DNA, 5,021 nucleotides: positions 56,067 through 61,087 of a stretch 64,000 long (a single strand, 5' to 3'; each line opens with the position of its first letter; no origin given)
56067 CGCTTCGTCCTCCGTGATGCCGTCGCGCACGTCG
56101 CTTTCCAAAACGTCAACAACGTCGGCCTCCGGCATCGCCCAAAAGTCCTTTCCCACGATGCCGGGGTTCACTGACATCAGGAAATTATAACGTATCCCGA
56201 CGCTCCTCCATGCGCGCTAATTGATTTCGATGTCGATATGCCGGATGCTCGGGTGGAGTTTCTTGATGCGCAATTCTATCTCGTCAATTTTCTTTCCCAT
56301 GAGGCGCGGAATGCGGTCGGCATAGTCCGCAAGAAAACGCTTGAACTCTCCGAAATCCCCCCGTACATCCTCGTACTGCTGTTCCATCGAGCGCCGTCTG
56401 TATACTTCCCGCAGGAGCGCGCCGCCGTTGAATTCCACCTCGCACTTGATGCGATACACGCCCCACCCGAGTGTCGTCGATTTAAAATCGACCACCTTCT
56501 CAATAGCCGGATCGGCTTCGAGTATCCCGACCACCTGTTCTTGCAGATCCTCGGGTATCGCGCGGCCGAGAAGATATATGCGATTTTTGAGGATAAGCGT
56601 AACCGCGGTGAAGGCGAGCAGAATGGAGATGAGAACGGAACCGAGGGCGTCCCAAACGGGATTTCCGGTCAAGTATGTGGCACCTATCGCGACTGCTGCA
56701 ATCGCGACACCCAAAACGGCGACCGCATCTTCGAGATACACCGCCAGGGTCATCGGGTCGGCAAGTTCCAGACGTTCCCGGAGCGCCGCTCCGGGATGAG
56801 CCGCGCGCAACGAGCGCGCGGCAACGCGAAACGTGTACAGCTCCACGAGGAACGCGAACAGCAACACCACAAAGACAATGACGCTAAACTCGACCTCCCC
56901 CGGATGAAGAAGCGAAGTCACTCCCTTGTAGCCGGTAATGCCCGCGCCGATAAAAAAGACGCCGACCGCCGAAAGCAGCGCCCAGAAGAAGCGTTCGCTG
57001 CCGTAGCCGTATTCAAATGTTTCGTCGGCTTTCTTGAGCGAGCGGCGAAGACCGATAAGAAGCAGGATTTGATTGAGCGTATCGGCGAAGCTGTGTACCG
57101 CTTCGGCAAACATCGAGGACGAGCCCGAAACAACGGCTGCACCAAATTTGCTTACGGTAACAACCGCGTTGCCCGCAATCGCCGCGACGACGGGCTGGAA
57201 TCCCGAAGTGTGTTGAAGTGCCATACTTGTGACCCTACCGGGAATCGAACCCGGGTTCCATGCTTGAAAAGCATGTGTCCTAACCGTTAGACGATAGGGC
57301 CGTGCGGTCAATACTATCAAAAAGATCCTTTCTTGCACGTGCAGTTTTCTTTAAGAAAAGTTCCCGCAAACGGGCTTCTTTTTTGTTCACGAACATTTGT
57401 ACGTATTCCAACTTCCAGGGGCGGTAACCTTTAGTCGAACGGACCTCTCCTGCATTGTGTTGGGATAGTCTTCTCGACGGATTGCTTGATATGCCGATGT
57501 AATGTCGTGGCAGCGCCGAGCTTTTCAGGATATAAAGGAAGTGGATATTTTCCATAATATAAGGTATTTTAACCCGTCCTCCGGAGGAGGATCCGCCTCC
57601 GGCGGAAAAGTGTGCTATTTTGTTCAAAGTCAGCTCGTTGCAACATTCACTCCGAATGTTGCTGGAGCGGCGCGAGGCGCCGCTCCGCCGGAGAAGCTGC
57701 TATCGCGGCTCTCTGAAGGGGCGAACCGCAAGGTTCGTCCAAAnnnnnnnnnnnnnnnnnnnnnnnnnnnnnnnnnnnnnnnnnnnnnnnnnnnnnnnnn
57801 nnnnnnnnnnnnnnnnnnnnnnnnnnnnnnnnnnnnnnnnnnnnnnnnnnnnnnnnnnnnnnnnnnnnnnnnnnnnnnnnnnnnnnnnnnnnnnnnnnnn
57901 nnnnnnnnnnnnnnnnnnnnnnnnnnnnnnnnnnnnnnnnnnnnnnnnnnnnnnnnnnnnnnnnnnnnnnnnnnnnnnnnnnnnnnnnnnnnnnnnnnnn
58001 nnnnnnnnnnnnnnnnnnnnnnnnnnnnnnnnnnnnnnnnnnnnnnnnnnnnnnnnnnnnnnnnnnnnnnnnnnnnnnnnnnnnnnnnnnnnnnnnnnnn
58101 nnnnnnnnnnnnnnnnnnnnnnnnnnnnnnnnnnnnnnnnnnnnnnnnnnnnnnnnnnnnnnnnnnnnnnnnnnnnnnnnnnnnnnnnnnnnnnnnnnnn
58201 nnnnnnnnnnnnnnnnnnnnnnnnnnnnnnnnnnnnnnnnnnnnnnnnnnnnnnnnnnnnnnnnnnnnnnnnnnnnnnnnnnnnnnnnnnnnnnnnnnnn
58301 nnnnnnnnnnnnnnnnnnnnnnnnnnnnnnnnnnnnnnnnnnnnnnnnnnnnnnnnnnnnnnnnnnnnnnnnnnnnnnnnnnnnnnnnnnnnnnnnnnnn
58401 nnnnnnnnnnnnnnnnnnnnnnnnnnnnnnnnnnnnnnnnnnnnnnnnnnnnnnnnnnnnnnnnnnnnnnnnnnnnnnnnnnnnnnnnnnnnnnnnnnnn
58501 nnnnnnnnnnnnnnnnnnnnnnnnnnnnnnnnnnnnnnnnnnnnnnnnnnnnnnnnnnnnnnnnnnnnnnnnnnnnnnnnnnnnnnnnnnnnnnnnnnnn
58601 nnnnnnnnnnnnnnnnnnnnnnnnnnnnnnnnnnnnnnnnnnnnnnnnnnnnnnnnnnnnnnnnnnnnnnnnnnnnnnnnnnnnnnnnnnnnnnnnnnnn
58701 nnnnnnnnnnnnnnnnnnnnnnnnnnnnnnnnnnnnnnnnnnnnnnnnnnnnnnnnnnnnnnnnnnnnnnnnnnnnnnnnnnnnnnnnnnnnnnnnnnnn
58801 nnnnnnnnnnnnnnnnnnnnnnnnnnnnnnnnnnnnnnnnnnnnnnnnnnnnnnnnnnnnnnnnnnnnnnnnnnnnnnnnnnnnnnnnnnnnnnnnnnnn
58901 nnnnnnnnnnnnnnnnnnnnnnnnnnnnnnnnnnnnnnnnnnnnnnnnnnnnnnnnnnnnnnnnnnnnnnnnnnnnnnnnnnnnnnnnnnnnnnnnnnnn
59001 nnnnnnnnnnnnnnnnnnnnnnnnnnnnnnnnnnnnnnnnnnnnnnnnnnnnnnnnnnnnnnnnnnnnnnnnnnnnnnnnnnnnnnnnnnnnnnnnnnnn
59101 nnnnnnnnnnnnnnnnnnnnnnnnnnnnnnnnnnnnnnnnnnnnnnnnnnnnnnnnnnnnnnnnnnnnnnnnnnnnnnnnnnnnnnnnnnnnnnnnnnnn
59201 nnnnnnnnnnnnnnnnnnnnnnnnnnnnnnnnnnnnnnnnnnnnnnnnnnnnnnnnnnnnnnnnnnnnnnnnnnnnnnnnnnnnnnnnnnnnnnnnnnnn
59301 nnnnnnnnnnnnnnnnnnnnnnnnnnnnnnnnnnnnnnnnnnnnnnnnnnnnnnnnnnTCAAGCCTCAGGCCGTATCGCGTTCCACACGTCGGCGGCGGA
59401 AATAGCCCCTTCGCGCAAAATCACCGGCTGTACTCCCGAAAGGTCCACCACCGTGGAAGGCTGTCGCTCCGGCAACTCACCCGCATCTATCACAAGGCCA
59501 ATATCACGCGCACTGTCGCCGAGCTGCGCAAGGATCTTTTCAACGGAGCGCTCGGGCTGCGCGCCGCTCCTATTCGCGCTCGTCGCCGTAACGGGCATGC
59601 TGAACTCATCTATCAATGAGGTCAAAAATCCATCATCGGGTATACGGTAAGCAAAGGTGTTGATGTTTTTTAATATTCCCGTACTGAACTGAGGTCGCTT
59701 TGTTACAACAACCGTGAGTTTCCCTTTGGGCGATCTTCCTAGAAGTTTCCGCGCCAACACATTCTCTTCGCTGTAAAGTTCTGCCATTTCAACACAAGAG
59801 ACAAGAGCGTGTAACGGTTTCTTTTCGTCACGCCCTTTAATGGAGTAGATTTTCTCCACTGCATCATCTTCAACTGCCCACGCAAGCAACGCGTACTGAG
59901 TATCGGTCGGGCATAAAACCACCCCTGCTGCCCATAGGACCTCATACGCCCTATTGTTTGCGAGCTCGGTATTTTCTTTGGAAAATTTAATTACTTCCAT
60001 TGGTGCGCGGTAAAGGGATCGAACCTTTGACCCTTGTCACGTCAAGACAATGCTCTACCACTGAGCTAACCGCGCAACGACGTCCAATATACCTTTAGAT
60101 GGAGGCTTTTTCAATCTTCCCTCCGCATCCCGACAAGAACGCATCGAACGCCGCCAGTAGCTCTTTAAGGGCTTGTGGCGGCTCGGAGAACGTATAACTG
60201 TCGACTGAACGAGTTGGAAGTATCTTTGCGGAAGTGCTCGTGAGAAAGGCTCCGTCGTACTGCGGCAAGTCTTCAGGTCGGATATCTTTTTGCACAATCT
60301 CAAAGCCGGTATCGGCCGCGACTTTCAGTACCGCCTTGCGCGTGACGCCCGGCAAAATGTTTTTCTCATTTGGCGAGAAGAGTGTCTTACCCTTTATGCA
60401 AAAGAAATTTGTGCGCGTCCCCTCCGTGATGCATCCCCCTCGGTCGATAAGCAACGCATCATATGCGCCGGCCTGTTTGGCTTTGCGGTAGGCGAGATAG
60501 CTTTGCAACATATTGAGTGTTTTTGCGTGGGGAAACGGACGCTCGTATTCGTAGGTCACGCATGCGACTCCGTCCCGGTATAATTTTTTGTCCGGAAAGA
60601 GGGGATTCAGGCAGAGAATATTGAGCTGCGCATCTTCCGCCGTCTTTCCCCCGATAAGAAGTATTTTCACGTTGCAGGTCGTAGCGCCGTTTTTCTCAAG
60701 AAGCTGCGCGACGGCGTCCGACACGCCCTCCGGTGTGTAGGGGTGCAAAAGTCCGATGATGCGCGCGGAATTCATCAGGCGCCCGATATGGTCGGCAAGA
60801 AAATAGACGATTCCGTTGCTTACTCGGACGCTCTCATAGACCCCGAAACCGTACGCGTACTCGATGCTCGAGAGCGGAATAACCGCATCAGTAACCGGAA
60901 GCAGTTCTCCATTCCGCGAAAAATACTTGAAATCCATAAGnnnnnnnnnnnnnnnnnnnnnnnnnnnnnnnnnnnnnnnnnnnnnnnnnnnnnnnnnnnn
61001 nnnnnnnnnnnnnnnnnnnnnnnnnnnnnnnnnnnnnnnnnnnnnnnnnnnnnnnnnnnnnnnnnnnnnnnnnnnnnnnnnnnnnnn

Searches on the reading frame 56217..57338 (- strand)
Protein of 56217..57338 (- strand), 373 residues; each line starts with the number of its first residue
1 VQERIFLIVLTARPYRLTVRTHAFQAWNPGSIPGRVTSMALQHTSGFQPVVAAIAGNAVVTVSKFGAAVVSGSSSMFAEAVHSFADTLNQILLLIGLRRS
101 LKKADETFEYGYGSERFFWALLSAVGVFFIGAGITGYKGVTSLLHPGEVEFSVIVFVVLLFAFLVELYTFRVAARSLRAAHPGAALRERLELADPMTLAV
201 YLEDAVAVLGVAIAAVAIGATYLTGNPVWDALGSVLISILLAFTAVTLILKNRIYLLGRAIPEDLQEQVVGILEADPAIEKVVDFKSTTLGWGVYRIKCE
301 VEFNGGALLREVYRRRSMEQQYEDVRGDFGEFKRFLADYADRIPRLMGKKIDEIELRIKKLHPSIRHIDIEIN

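Call 84: search_protein_families(library=pfam, proteins=[window:56217-57338:-], max_evalue=0.0001)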
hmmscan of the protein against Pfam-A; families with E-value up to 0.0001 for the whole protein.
window:56217-57338:- (373 aa): 1 family
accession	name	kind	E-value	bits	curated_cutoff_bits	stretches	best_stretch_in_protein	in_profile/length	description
PF01545.26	Cation_efflux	-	2.9e-35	122.3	26.6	1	51-256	2-197/198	Cation efflux family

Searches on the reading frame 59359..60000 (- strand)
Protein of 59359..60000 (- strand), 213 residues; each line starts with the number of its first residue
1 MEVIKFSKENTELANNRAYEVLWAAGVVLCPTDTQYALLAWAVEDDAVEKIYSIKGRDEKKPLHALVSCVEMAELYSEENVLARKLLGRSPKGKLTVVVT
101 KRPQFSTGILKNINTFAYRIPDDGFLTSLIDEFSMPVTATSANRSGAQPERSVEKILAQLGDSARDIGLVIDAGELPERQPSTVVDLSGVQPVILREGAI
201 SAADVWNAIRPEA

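Call 84: search_protein_families(library=pfam, proteins=[window:59359-60000:-], max_evalue=0.0001)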
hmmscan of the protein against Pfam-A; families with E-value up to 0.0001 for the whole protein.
window:59359-60000:- (213 aa): 1 family
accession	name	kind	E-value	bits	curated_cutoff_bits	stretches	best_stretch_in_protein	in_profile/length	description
PF01300.24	Sua5_yciO_yrdC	-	1.7e-38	132.3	25.1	1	21-198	2-178/178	Telomere recombination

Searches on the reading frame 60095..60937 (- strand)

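Call 84: search_protein_families(library=pfam, proteins=[window:60095-60937:-], max_evalue=0.0001)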
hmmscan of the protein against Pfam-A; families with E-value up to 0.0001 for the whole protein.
window:60095-60937:- (280 aa): 1 family
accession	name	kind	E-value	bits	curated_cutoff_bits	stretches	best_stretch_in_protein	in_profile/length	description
PF01063.24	Aminotran_4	-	1e-51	176.3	28.5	1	32-245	1-223/223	Amino-transferase class IV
